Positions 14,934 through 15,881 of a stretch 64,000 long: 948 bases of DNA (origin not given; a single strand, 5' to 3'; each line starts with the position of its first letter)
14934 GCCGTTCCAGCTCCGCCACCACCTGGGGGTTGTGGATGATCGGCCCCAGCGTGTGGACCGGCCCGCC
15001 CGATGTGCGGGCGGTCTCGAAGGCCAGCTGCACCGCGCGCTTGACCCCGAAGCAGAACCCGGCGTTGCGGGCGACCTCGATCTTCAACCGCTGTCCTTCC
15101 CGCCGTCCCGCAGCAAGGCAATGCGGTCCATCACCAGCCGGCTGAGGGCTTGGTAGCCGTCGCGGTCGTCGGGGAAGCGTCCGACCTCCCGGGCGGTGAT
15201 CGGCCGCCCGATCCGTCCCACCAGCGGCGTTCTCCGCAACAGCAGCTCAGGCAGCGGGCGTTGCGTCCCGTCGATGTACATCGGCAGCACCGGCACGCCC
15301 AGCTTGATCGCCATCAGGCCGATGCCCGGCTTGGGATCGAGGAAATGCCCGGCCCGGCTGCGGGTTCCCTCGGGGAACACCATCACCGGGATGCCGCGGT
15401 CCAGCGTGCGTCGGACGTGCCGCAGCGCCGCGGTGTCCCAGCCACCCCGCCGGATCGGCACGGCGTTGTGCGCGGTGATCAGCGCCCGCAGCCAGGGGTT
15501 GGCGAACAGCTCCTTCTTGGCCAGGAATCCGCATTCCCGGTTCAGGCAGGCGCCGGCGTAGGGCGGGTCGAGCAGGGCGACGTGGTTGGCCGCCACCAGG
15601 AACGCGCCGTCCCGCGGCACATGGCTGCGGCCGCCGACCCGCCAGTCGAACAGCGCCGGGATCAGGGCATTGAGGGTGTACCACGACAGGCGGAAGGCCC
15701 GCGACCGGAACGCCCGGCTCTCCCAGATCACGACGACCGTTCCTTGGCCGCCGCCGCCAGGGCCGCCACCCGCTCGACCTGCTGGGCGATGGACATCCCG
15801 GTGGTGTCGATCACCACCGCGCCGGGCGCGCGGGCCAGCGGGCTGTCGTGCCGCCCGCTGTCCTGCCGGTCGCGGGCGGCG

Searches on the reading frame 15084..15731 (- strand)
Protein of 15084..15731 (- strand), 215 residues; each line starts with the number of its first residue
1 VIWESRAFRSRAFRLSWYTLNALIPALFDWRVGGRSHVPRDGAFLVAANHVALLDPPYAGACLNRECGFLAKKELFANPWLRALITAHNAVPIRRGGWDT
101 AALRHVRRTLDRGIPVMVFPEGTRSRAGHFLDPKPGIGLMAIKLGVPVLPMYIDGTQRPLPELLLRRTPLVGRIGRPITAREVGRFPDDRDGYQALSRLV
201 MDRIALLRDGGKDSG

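Call 77: search_protein_families(library=pfam, proteins=[window:15084-15731:-], max_evalue=0.0001)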
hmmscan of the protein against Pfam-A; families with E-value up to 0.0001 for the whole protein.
window:15084-15731:- (215 aa): 1 family
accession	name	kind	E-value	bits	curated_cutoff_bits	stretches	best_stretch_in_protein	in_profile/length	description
PF01553.26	Acyltransferase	-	6.5e-27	94.4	23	1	31-153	3-131/132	Acyltransferase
